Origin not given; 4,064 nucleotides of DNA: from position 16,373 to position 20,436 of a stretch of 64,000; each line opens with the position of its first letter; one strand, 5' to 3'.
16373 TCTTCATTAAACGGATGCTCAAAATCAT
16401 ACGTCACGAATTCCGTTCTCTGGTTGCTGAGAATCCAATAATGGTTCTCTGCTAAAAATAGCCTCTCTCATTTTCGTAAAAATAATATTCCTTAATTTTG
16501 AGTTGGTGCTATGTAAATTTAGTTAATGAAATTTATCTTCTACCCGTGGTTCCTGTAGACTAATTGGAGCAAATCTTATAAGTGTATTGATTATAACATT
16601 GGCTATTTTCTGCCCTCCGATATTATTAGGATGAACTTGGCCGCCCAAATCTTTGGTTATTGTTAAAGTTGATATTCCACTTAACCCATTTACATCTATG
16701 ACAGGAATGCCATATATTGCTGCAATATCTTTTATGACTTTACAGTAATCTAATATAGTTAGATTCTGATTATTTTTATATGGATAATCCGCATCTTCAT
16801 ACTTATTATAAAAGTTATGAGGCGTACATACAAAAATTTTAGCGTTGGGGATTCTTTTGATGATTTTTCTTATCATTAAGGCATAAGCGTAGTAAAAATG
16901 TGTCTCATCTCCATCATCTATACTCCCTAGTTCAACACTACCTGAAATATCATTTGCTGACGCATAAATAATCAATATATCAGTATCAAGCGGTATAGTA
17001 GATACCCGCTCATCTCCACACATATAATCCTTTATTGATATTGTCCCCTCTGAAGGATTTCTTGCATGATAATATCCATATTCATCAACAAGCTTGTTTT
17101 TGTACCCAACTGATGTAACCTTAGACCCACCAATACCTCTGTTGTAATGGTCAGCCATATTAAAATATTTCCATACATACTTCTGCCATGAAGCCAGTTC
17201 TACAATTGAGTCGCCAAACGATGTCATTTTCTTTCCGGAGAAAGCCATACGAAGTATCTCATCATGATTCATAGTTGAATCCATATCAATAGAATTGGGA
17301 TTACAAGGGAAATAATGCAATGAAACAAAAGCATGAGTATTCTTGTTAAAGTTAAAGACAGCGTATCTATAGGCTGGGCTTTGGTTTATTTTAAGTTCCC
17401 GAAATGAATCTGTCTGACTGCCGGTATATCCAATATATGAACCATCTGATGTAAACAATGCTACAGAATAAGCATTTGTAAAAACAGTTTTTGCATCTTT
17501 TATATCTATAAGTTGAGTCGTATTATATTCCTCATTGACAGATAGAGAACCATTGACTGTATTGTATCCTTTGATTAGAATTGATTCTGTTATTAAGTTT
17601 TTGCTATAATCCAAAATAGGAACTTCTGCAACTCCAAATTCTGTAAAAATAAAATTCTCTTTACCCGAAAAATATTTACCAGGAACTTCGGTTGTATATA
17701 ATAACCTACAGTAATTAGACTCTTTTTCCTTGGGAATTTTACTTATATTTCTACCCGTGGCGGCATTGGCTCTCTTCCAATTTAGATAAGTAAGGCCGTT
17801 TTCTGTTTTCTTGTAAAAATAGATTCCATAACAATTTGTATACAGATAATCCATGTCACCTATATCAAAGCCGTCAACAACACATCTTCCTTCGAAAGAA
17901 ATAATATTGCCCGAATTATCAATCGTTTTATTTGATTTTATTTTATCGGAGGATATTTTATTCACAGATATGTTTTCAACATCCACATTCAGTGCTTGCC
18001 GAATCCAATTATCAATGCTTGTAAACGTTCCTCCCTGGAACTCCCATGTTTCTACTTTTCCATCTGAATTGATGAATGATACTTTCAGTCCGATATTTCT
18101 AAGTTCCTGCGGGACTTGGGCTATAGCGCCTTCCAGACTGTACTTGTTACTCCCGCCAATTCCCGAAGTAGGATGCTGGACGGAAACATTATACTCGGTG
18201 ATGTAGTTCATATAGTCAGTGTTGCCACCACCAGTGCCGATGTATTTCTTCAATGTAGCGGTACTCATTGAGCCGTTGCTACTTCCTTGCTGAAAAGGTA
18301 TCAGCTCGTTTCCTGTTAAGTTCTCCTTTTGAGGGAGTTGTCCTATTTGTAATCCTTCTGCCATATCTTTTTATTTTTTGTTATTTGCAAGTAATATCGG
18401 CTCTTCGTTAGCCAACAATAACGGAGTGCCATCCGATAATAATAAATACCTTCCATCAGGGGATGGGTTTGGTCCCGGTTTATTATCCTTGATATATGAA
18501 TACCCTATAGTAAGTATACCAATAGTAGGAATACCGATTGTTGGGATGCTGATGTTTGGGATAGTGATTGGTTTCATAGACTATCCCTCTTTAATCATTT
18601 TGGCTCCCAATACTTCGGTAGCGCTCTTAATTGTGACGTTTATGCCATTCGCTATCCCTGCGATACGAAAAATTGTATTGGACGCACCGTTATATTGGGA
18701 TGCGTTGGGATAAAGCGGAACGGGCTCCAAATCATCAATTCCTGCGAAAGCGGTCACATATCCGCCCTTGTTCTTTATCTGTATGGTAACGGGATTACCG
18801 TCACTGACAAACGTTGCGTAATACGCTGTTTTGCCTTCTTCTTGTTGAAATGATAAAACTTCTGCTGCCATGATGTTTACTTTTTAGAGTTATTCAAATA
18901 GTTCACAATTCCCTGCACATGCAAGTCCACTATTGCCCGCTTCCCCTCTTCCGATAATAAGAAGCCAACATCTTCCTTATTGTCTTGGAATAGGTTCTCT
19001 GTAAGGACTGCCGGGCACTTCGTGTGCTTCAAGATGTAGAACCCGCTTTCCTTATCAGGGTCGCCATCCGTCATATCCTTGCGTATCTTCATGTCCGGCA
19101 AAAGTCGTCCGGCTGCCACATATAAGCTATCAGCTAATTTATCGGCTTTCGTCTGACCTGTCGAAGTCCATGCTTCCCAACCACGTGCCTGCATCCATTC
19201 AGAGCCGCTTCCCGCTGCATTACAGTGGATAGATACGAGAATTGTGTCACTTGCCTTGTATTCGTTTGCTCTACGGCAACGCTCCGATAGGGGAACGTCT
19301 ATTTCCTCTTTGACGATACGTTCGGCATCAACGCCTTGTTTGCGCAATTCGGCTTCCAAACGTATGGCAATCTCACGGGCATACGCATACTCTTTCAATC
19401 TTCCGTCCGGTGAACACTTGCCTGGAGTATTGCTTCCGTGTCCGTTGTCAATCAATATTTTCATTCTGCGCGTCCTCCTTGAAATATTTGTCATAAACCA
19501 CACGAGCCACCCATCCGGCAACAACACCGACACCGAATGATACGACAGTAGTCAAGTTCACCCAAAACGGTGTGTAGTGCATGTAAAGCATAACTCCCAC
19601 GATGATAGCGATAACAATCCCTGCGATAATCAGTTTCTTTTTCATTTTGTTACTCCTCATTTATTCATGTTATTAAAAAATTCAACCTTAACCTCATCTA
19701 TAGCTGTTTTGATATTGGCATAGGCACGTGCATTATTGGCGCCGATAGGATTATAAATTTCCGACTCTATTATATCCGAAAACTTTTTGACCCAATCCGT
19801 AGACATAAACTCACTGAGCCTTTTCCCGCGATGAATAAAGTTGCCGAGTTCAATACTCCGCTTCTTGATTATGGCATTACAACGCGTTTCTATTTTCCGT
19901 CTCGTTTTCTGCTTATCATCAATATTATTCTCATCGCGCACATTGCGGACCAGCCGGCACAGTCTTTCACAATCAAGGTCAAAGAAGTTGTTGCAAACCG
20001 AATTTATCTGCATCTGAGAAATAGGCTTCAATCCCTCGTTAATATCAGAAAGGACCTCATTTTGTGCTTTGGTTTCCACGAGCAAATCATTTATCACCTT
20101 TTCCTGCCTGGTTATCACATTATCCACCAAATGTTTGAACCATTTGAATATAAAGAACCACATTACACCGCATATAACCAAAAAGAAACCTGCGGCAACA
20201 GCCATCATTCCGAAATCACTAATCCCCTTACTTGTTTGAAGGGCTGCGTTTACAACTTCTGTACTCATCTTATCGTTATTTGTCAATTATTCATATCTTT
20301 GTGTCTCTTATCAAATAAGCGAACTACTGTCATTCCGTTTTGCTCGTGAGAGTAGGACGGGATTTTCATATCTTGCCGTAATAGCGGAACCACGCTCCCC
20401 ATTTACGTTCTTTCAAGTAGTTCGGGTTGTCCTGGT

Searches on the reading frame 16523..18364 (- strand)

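Call 7: search_protein_families(library=pfam, proteins=[window:16523-18364:-], max_evalue=0.1)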
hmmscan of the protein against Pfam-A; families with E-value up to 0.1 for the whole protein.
window:16523-18364:- (613 aa): 1 family
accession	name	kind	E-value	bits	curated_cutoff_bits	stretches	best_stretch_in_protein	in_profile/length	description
PF13472.12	Lipase_GDSL_2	-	3.2e-12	47.8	32.9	1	383-583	2-175/178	GDSL-like Lipase/Acylhydrolase family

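Call 36: search_protein_families(library=phrogs, proteins=[window:16523-18364:-], max_evalue=0.01)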
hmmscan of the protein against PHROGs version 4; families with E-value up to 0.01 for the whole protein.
window:16523-18364:- (613 aa): 3 families
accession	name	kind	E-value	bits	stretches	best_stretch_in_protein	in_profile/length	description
phrog_11541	-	unknown function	5.2e-21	75.7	1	117-598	455-826/832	-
phrog_5240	-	tail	1.5e-17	64.4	1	373-598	452-668/670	tail fiber protein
phrog_24886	-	unknown function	0.00037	21.8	1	530-597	67-136/137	-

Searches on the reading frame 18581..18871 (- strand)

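Call 7: search_protein_families(library=pfam, proteins=[window:18581-18871:-], max_evalue=0.1)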
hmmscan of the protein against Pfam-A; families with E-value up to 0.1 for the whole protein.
window:18581-18871:- (96 aa): 1 family
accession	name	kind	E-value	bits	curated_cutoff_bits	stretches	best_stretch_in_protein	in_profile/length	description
PF11134.13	Phage_stabilise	-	0.011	14.8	25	1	30-72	31-73/469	Phage stabilisation protein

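Call 36: search_protein_families(library=phrogs, proteins=[window:18581-18871:-], max_evalue=0.01)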
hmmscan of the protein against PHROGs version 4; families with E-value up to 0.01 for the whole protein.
window:18581-18871:- (96 aa): 0 families

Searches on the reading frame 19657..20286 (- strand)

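Call 7: search_protein_families(library=pfam, proteins=[window:19657-20286:-], max_evalue=0.1)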
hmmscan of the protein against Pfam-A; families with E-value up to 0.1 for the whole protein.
window:19657-20286:- (209 aa): 3 families
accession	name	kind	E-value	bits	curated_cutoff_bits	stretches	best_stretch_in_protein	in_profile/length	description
PF13858.11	DUF4199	-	0.032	15.1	32.3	1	27-102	69-150/165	Protein of unknown function (DUF4199)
PF01440.21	Gemini_AL2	-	0.037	14.9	26.8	1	122-187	19-82/128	Geminivirus AL2 protein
PF01519.22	DUF16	-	0.067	14.1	40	0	55-91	54-90/104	Protein of unknown function DUF16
